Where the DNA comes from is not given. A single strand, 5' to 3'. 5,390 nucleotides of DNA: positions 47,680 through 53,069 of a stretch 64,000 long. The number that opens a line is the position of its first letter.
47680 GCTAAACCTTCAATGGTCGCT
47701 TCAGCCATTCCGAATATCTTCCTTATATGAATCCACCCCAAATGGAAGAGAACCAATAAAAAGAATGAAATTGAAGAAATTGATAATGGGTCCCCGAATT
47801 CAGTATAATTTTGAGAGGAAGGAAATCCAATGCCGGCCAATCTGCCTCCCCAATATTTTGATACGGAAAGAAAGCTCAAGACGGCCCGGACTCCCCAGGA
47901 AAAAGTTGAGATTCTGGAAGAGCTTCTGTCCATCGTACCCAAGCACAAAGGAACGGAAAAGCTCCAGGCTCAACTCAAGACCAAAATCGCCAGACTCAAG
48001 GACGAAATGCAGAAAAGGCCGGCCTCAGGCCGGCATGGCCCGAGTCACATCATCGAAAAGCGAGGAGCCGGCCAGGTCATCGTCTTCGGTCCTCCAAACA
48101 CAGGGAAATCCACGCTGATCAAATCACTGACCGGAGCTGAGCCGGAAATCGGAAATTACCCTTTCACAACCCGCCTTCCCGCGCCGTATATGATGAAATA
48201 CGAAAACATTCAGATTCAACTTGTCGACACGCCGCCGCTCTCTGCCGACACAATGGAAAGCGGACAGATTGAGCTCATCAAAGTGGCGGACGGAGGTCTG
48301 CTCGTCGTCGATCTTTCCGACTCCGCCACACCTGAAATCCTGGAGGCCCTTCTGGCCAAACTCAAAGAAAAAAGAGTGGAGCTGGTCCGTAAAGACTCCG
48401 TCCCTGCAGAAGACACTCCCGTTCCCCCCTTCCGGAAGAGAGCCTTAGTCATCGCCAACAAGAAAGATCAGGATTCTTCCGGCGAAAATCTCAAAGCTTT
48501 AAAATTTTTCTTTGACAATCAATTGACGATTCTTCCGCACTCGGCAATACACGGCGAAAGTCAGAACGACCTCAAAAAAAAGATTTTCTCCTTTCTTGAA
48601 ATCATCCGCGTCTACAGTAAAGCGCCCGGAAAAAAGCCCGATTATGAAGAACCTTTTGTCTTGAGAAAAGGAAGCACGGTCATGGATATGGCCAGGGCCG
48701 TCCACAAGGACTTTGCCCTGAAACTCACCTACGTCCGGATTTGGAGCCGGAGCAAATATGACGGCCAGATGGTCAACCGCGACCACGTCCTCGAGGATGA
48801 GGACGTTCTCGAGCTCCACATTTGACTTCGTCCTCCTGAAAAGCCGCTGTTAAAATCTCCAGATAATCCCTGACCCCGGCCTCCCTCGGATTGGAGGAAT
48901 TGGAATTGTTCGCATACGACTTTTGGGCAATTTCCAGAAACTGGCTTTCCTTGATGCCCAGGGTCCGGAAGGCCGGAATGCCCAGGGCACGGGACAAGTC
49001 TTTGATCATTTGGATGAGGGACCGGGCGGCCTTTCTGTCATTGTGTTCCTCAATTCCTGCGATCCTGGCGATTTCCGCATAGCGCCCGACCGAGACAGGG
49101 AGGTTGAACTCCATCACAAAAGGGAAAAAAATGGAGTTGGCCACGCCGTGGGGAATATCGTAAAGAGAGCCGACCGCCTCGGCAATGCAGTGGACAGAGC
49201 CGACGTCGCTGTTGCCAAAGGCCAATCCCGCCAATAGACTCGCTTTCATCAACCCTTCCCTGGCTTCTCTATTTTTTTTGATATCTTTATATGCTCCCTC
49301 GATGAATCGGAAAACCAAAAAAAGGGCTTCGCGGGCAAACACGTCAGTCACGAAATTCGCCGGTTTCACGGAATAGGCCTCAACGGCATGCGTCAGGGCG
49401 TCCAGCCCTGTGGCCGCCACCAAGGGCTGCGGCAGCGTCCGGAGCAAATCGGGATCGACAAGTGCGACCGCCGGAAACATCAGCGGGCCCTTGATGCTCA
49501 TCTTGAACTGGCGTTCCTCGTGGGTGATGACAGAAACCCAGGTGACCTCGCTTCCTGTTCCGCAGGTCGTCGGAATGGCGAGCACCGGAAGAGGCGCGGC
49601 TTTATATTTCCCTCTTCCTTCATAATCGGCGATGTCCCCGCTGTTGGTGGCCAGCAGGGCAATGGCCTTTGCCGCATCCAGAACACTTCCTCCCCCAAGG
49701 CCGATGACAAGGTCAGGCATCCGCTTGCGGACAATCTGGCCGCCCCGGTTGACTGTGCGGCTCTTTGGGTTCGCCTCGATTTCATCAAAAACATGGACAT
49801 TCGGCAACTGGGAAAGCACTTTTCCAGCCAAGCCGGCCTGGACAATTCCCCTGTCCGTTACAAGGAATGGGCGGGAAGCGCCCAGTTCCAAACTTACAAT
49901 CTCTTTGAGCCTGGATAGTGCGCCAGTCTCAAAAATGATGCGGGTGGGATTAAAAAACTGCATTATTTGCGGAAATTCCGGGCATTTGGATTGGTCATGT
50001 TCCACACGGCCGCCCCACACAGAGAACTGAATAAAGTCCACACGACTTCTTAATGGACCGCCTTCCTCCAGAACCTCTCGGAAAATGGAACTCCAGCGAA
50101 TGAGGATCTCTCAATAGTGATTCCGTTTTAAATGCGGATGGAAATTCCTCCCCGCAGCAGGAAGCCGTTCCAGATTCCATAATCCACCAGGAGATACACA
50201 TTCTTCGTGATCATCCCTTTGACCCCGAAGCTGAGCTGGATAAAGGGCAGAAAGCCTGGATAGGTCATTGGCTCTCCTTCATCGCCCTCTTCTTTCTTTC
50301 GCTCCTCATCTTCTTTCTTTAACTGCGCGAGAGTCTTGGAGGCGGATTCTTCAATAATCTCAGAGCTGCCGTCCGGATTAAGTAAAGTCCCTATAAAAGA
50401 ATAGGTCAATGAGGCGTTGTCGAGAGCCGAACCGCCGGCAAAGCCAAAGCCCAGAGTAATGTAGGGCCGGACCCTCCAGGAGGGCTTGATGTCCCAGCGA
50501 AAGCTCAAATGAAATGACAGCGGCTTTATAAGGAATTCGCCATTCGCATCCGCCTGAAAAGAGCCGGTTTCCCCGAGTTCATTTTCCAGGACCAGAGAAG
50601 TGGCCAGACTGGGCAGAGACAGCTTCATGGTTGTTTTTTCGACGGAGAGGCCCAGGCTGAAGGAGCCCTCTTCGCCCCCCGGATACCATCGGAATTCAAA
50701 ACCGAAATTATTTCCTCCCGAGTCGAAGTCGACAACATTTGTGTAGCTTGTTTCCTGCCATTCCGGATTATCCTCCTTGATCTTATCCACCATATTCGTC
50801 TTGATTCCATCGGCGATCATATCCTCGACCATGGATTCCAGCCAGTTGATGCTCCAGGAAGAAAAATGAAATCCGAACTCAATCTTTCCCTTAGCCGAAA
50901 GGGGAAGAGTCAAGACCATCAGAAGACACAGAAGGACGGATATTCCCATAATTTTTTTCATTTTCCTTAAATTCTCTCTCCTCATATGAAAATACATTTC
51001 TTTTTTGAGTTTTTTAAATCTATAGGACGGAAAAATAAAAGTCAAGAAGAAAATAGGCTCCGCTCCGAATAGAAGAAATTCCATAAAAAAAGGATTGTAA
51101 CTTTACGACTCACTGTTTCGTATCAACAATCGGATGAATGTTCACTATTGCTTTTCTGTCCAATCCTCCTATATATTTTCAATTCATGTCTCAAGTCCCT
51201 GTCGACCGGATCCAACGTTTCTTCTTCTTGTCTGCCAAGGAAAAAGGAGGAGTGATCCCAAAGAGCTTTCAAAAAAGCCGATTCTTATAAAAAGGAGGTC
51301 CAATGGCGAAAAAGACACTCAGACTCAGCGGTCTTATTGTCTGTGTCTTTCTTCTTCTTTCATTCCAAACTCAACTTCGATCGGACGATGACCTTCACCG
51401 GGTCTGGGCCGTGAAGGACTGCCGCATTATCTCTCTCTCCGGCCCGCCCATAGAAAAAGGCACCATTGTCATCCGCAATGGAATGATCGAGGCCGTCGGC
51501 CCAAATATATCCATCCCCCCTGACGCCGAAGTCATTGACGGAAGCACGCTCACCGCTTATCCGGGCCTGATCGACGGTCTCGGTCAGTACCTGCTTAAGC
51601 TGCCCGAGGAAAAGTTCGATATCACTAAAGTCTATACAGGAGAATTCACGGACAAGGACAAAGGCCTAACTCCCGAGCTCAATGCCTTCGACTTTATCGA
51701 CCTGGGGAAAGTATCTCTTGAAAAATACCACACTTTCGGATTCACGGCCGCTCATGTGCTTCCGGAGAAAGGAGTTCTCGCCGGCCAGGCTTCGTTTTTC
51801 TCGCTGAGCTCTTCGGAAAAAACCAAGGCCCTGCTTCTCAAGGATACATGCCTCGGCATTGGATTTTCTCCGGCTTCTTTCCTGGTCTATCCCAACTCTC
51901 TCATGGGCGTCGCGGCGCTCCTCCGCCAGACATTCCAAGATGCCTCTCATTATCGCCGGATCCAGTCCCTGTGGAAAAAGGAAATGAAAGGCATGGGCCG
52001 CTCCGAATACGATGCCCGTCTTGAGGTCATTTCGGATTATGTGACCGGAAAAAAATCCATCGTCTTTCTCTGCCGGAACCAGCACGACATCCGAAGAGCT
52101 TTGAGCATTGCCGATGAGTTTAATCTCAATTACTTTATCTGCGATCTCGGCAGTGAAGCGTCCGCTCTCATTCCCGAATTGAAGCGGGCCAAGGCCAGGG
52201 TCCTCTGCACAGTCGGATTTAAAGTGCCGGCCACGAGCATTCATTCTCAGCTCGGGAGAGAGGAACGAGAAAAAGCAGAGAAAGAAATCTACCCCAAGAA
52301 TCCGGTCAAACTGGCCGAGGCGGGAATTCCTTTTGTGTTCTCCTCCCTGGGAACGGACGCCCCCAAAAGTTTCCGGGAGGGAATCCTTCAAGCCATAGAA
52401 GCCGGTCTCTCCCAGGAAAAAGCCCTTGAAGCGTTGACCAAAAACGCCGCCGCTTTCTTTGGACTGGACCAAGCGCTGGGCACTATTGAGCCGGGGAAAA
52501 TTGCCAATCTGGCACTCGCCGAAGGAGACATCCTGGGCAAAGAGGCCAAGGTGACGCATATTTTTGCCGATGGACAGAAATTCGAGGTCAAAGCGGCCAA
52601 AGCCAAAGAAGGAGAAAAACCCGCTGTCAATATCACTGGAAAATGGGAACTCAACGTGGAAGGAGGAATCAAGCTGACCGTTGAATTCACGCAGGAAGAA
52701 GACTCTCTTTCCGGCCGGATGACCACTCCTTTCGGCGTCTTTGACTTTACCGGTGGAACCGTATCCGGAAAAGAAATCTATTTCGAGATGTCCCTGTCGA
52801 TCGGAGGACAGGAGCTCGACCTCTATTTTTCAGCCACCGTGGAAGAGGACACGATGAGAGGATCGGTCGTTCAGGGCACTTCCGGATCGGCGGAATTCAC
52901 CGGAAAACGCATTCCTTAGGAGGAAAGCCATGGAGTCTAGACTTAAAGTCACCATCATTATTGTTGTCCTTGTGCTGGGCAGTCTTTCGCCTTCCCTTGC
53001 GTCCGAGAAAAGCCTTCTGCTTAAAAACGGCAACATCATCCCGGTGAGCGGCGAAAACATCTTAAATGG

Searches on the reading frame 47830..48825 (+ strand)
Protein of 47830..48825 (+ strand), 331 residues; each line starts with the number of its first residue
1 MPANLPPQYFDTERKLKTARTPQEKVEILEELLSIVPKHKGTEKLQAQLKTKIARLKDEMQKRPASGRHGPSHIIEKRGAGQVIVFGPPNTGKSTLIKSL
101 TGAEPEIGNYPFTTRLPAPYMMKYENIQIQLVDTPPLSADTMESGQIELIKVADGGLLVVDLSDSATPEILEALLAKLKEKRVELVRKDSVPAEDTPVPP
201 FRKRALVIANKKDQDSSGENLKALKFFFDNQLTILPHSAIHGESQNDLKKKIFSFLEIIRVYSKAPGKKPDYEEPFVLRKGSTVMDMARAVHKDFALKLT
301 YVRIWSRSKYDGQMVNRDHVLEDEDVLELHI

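Call 75: search_protein_families(library=pfam, proteins=[window:47830-48825:+], max_evalue=0.00001)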
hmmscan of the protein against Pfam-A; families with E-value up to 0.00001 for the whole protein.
window:47830-48825:+ (331 aa): 3 families
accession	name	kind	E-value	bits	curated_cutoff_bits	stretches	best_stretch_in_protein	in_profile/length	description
PF01926.29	MMR_HSR1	-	1.1e-18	67.9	21.9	1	82-182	1-106/113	50S ribosome-binding GTPase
PF02824.27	TGS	-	1.3e-14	54.4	22.2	1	259-329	1-58/60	TGS domain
PF02421.24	FeoB_N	-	1.4e-09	38.1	27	1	82-135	2-55/156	Ferrous iron transport protein B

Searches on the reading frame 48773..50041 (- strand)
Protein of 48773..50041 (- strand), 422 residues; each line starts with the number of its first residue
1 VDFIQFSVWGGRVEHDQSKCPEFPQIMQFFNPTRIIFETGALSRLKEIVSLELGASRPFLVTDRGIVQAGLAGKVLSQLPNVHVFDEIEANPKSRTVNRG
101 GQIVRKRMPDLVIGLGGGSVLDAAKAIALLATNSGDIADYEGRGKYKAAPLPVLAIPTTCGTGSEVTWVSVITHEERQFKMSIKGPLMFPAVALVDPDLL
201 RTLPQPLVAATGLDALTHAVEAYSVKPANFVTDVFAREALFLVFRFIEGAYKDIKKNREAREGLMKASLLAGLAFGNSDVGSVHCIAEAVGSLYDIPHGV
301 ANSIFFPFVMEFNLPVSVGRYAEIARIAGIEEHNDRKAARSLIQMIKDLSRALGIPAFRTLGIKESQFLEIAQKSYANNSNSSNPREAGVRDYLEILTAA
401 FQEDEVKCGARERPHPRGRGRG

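Call 75: search_protein_families(library=pfam, proteins=[window:48773-50041:-], max_evalue=0.00001)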
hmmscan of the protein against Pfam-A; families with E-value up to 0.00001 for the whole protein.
window:48773-50041:- (422 aa): 3 families
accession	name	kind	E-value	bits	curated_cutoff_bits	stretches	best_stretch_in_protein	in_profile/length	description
PF00465.25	Fe-ADH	-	2.4e-50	170.9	31.3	1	32-197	1-168/168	Iron-containing alcohol dehydrogenase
PF25137.1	ADH_Fe_C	-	4.7e-47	160.6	27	1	209-401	2-194/194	Fe-containing alcohol dehydrogenase family, C-terminal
PF13685.12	Fe-ADH_2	-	4.3e-08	33.7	28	1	37-130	2-96/149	Iron-containing alcohol dehydrogenase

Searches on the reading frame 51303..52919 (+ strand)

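Call 75: search_protein_families(library=pfam, proteins=[window:51303-52919:+], max_evalue=0.00001)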
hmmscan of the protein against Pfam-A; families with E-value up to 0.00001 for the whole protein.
window:51303-52919:+ (538 aa): 2 families
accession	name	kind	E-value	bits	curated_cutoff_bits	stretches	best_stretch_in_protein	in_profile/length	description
PF01979.26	Amidohydro_1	-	4.7e-11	43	25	1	345-430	243-336/345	Amidohydrolase family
PF07969.17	Amidohydro_3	-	8.3e-06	26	29.7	0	362-416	400-454/472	Amidohydrolase family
